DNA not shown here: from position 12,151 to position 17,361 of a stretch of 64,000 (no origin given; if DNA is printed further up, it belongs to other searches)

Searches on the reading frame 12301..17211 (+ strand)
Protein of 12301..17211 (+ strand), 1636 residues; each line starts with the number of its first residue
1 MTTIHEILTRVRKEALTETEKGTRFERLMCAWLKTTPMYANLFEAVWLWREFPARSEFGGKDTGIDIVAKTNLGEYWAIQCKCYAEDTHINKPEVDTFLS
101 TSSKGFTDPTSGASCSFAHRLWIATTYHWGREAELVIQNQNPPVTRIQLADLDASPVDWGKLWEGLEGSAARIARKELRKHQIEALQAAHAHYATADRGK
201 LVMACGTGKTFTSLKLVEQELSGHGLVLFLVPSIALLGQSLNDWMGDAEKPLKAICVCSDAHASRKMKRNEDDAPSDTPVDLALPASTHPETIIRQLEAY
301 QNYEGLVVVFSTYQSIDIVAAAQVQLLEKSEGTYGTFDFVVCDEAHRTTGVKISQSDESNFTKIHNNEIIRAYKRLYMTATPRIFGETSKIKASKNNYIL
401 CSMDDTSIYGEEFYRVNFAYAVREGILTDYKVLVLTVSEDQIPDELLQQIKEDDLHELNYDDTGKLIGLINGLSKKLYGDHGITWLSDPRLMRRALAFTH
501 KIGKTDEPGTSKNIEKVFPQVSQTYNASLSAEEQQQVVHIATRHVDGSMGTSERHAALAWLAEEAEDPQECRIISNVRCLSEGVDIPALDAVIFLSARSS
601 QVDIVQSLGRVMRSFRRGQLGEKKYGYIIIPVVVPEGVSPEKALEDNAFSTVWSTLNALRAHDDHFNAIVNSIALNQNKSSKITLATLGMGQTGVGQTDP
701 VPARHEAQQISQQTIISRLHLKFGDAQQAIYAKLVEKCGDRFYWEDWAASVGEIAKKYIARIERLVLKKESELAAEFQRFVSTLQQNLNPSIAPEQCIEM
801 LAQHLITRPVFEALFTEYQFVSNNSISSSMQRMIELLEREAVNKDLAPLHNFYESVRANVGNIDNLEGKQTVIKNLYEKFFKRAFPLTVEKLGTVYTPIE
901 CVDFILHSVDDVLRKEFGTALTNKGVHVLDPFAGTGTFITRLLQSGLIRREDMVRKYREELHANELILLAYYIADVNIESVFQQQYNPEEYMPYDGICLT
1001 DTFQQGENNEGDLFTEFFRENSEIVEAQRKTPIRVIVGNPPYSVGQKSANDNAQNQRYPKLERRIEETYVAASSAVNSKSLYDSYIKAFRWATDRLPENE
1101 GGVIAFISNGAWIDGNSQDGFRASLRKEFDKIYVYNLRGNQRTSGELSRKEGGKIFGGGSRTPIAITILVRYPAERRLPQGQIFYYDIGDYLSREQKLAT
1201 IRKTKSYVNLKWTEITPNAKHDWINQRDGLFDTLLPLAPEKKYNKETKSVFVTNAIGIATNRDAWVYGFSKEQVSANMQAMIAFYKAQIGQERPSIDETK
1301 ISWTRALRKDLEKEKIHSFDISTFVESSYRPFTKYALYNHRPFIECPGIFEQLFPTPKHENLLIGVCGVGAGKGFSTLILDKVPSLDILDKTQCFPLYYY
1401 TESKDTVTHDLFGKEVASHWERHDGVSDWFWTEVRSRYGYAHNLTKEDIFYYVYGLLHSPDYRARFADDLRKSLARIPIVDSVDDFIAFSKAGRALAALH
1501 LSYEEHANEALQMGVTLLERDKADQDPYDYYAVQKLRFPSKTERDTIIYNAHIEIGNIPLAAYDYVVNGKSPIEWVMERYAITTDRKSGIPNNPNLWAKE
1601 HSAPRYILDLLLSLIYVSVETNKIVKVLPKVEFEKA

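Call 5: search_protein_families(library=pfam, proteins=[window:12301-17211:+], max_evalue=1)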
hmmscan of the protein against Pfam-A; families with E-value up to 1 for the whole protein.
window:12301-17211:+ (1636 aa): 12 families
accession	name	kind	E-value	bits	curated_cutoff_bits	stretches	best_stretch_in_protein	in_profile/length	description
PF18135.7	Type_ISP_C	-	1.6e-103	346.8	25.9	1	1250-1610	2-342/342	Type ISP C-terminal specificity domain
PF22240.1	ISP_coupler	-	5.3e-46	156.5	27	1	743-867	1-125/126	Type ISP restriction-modification enzyme, coupler domain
PF13156.12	Mrr_cat_2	-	3.5e-45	153.4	22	1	34-165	1-123/127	Restriction endonuclease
PF04851.21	ResIII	-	1.8e-21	77.2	22.5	1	176-383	2-163/164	Type III restriction enzyme, res subunit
PF00271.37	Helicase_C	-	5.6e-09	36.7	23.5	1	535-613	37-108/110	Helicase conserved C-terminal domain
PF00270.35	DEAD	-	5.5e-06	26.7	26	1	182-382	4-160/167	DEAD/DEAH box helicase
PF07669.17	Eco57I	-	2.8e-05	24.7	25.3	1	1004-1127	44-155/171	Eco57I restriction-modification methylase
PF02384.22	N6_Mtase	-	5.5e-05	23.1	20.4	1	873-1059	6-151/311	N-6 DNA Methylase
PF04471.18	Mrr_cat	-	8.1e-05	23.2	21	1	59-104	30-75/115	Restriction endonuclease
PF01170.24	UPF0020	-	0.016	15.3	22.3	1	924-1071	28-158/197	RMKL-like, methyltransferase domain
PF04179.17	Init_tRNA_PT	-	0.044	14.4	22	0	171-209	10-48/114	Rit1 DUSP-like domain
PF01555.25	N6_N4_Mtase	-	0.24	11.8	26.7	0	920-938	177-195/221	DNA methylase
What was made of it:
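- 12197..17204 (+): Type ISP restriction-modification module (gene 12301..17211, 1636 aa, intact). This is the upstream operon partner, not part of the family. Pfam Mrr_cat_2, ResIII, Helicase_C, ISP_coupler, N6_Mtase, Type_ISP_C (call 5).
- Checked: Upstream gene: it is a complete Type ISP enzyme, with Mrr_cat_2, ResIII, Helicase_C, ISP_coupler, N6_Mtase and Type_ISP_C domains (call 5).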

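Call 6: search_protein_families(library=padloc, proteins=[window:12301-17211:+], max_evalue=1)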
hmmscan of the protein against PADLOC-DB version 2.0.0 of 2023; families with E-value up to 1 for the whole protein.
window:12301-17211:+ (1636 aa): 20 families
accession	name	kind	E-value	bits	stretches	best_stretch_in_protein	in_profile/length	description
PDLC03597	REase_MTase_IIG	-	0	2033.4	1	1-1634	2-1641/1646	Type IIG restriction enzyme-methyltransferase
PDLC03051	REase_MTase_I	-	0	1327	1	18-1633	30-1589/1591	Type I restriction enzyme-methyltransferase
PDLC03621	REase_MTase_IIG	-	2.6e-120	401.2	1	759-1631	170-1015/1024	Type IIG restriction enzyme-methyltransferase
PDLC03610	REase_MTase_IIG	-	3.1e-57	192.4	2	1074-1574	555-1032/1096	Type IIG restriction enzyme-methyltransferase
PDLC03631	REase_MTase_IIG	-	5e-46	155.1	2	844-1237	258-672/1086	Type IIG restriction enzyme-methyltransferase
PDLC04134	mad2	-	2.4e-24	84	1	728-1196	94-467/492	mads_2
PDLC02707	PbeA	-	8.8e-23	78.7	2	175-437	250-457/672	PbeA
PDLC02704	PbeA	-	5.9e-15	52.8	2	569-637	586-649/682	PbeA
PDLC02706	PbeA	-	2.4e-12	44.3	2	570-638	615-678/722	PbeA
PDLC02703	PbeA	-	9.2e-09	32.4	2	568-614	555-599/626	PbeA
PDLC03317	MTase_II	-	0.00026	17.4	1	867-963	274-365/831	Type II methyltransferase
PDLC03049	REase_I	-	0.00029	17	2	336-436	284-362/807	Type I restriction enzyme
PDLC03267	MTase_II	-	0.0038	14.2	1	888-1046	8-120/539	Type II methyltransferase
PDLC03852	LmuA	-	0.004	15.2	1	21-91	19-82/336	-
PDLC02705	PbeA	-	0.0051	13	1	575-632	581-637/691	PbeA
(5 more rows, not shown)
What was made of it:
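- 12197..17204 (+): PADLOC REase_MTase_IIG at 2033 bits (call 6).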

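Call 85: find_homologous_proteins(query=window:12301-17208:+, max_evalue=1e-50)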
Query window:12301-17208:+ (1636 aa): 8000 proteins with E <= 1e-50 among 8000 candidates; the best 120 are listed.
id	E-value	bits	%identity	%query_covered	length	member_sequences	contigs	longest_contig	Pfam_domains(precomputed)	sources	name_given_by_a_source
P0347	0.0e+0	3592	95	100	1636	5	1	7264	PF18135.8,PF13156.13,PF00270.36,PF02384.23,PF00271.38,PF22240.2,PF04851.22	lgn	-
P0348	0.0e+0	2674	72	100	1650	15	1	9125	PF18135.8,PF13156.13,PF00270.36,PF00271.38,PF22240.2,PF04851.22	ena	-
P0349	0.0e+0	2673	70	100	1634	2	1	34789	PF18135.8,PF13156.13,PF00270.36,PF00271.38,PF22240.2,PF04851.22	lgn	-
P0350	0.0e+0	2656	71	100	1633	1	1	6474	PF18135.8,PF13156.13,PF00270.36,PF00271.38,PF22240.2,PF04851.22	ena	-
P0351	0.0e+0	2650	70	100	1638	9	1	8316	PF18135.8,PF13156.13,PF00270.36,PF00271.38,PF22240.2,PF04851.22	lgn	-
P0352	0.0e+0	2645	70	100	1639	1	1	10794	PF18135.8,PF13156.13,PF00270.36,PF00271.38,PF22240.2,PF04851.22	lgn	-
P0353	0.0e+0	2643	70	100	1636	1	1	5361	PF18135.8,PF13156.13,PF00270.36,PF00271.38,PF22240.2,PF04851.22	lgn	-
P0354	0.0e+0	2642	70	100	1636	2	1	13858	PF18135.8,PF13156.13,PF00270.36,PF00271.38,PF22240.2,PF04851.22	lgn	-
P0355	0.0e+0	2640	70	100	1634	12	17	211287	PF18135.8,PF13156.13,PF00270.36,PF00271.38,PF22240.2,PF04851.22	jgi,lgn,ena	-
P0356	0.0e+0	2638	70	100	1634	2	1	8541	PF18135.8,PF13156.13,PF00270.36,PF00271.38,PF22240.2,PF04851.22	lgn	-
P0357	0.0e+0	2638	69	100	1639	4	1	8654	PF18135.8,PF13156.13,PF00270.36,PF07669.18,PF00271.38,PF22240.2,PF04851.22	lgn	-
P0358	0.0e+0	2636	70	100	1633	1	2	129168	PF18135.8,PF13156.13,PF00270.36,PF00271.38,PF22240.2,PF04851.22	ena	-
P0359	0.0e+0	2636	70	100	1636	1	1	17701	PF18135.8,PF13156.13,PF00270.36,PF00271.38,PF22240.2,PF04851.22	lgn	-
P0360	0.0e+0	2634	70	100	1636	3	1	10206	PF18135.8,PF13156.13,PF00270.36,PF07669.18,PF00271.38,PF22240.2,PF04851.22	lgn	-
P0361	0.0e+0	2629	70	100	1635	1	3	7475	PF18135.8,PF13156.13,PF00270.36,PF00271.38,PF22240.2,PF04851.22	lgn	-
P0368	0.0e+0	2625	70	100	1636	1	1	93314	PF18135.8,PF13156.13,PF00270.36,PF00271.38,PF22240.2,PF04851.22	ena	-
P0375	0.0e+0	2622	70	100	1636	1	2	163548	PF18135.8,PF13156.13,PF00270.36,PF00271.38,PF04471.19,PF22240.2,PF04851.22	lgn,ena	-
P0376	0.0e+0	2621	70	100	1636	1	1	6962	PF18135.8,PF13156.13,PF00270.36,PF00271.38,PF22240.2,PF04851.22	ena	-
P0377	0.0e+0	2621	70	100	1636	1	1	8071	PF18135.8,PF13156.13,PF00270.36,PF00271.38,PF22240.2,PF04851.22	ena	-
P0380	0.0e+0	2619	70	100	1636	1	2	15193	PF18135.8,PF13156.13,PF00270.36,PF00271.38,PF22240.2,PF04851.22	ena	-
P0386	0.0e+0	2617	70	100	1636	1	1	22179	PF18135.8,PF13156.13,PF00270.36,PF00271.38,PF22240.2,PF04851.22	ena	-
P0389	0.0e+0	2616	70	100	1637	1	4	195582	PF18135.8,PF13156.13,PF00270.36,PF00271.38,PF22240.2,PF04851.22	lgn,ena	-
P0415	0.0e+0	2607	69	100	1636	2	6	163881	PF18135.8,PF13156.13,PF00270.36,PF07669.18,PF00271.38,PF22240.2,PF04851.22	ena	-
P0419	0.0e+0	2602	69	100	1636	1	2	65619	PF18135.8,PF13156.13,PF00270.36,PF00271.38,PF22240.2,PF04851.22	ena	-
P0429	0.0e+0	2596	69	100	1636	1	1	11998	PF18135.8,PF13156.13,PF00270.36,PF00271.38,PF22240.2,PF04851.22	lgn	-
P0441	0.0e+0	2590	69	100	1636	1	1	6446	PF18135.8,PF13156.13,PF00270.36,PF00271.38,PF22240.2,PF04851.22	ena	-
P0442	0.0e+0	2589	69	100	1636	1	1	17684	PF18135.8,PF13156.13,PF00270.36,PF00271.38,PF22240.2,PF04851.22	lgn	-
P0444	0.0e+0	2587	69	100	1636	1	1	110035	PF18135.8,PF13156.13,PF00270.36,PF00271.38,PF22240.2,PF04851.22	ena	-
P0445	0.0e+0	2587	69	100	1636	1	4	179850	PF18135.8,PF13156.13,PF00270.36,PF00271.38,PF04471.19,PF22240.2,PF04851.22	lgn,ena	-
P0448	0.0e+0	2585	69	100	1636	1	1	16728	PF18135.8,PF13156.13,PF00270.36,PF00271.38,PF22240.2,PF04851.22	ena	-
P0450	0.0e+0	2584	69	100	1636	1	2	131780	PF18135.8,PF13156.13,PF00270.36,PF00271.38,PF22240.2,PF04851.22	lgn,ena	-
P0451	0.0e+0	2584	69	100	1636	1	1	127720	PF18135.8,PF13156.13,PF00270.36,PF00271.38,PF22240.2,PF04851.22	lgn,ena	-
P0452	0.0e+0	2582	69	100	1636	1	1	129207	PF18135.8,PF13156.13,PF00270.36,PF00271.38,PF22240.2,PF04851.22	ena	-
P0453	0.0e+0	2581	69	100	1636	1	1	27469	PF18135.8,PF13156.13,PF00270.36,PF00271.38,PF22240.2,PF04851.22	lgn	-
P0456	0.0e+0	2581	69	100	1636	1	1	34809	PF18135.8,PF13156.13,PF00270.36,PF00271.38,PF22240.2,PF04851.22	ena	-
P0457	0.0e+0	2580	69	100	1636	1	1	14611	PF18135.8,PF13156.13,PF00270.36,PF00271.38,PF22240.2,PF04851.22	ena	-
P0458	0.0e+0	2577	69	100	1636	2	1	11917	PF18135.8,PF13156.13,PF00270.36,PF00271.38,PF22240.2,PF04851.22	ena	-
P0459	0.0e+0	2576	69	100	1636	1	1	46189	PF18135.8,PF13156.13,PF00270.36,PF00271.38,PF22240.2,PF04851.22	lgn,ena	-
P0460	0.0e+0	2575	69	100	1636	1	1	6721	PF18135.8,PF13156.13,PF00270.36,PF00271.38,PF22240.2,PF04851.22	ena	-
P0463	0.0e+0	2574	68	100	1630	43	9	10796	PF18135.8,PF13156.13,PF00270.36,PF07669.18,PF00271.38,PF22240.2,PF04851.22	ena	-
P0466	0.0e+0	2572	69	100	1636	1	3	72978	PF18135.8,PF13156.13,PF00270.36,PF00271.38,PF22240.2,PF04851.22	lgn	-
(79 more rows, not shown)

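Call 86: find_encoding_contigs(protein=P0347, flank=2500, max_places=2)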
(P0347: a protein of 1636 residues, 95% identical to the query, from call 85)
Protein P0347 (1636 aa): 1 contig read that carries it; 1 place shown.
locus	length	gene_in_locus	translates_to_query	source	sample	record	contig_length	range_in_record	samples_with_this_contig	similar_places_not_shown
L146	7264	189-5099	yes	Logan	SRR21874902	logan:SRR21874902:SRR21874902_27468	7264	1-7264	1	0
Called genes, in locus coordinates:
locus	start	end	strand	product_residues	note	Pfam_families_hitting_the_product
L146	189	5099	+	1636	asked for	PF13156:Mrr_cat_2, PF00270:DEAD (faint), PF04851:ResIII, PF00271:Helicase_C, PF22240:ISP_coupler, PF02384:N6_Mtase (faint), PF18135:Type_ISP_C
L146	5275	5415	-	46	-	-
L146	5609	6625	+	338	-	-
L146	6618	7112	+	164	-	PF02661:Fic (weak)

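Call 87: find_encoding_contigs(protein=P0355, flank=2500, max_places=3)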
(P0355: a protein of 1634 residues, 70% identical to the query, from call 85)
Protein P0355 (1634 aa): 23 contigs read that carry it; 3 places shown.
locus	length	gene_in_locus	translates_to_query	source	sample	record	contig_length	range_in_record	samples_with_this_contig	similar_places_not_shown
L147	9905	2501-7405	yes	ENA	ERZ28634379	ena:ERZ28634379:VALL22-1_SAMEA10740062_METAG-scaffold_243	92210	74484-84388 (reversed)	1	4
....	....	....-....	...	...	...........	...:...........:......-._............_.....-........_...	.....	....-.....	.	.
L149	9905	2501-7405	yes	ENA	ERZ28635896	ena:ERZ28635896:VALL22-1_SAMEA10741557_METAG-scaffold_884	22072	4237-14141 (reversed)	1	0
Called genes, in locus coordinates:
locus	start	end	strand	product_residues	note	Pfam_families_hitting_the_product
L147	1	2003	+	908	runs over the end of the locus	PF01326:PPDK_N, PF00391:PEP-utilizers, PF02896:PEP-utilizers_C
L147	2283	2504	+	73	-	-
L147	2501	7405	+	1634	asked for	PF13156:Mrr_cat_2, PF00270:DEAD (faint), PF04851:ResIII, PF00271:Helicase_C (weak), PF22240:ISP_coupler, PF18135:Type_ISP_C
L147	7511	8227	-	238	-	PF14771:DUF4476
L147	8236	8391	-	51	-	-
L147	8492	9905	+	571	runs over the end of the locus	PF00515:TPR_1 (faint), PF13424:TPR_12 (weak), PF28006:HpsJ (faint), PF12833:HTH_18, PF00165:HTH_AraC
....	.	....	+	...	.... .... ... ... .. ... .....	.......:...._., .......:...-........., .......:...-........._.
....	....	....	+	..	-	-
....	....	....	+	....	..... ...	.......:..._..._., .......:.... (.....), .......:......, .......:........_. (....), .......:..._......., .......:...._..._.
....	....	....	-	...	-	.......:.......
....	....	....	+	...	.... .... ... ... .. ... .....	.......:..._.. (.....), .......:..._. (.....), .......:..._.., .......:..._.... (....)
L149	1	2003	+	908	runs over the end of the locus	PF01326:PPDK_N, PF00391:PEP-utilizers, PF02896:PEP-utilizers_C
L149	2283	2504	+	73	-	-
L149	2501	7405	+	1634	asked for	PF13156:Mrr_cat_2, PF00270:DEAD (faint), PF04851:ResIII, PF00271:Helicase_C (weak), PF22240:ISP_coupler, PF18135:Type_ISP_C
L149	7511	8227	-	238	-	PF14771:DUF4476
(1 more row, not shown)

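Call 88: find_encoding_contigs(protein=P0389, flank=2500, max_places=2)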
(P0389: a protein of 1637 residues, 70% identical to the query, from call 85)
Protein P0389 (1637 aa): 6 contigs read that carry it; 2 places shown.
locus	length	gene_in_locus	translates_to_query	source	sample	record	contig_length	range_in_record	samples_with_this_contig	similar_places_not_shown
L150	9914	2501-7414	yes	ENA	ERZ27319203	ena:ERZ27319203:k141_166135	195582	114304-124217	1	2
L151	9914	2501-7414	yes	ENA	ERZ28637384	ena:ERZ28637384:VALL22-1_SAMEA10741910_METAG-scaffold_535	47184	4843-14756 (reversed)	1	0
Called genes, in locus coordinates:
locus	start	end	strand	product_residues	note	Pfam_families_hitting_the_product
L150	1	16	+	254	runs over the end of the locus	-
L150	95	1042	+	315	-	PF00005:ABC_tran, PF13304:AAA_21, PF13732:DrrA1-3_C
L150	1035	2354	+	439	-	PF12698:ABC2_membrane_3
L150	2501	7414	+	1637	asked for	PF13156:Mrr_cat_2, PF00270:DEAD (faint), PF04851:ResIII, PF00271:Helicase_C, PF22240:ISP_coupler, PF18135:Type_ISP_C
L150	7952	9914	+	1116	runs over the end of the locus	PF07959:Fucose_pyrophosphorylase, PF00288:GHMP_kinases_N, PF08544:GHMP_kinases_C (weak)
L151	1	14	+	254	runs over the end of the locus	-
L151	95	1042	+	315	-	PF00005:ABC_tran, PF13304:AAA_21, PF13732:DrrA1-3_C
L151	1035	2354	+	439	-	PF12698:ABC2_membrane_3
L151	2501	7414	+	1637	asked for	PF13156:Mrr_cat_2, PF00270:DEAD (faint), PF04851:ResIII, PF00271:Helicase_C, PF22240:ISP_coupler, PF18135:Type_ISP_C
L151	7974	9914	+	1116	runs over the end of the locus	PF07959:Fucose_pyrophosphorylase, PF00288:GHMP_kinases_N, PF08544:GHMP_kinases_C (weak)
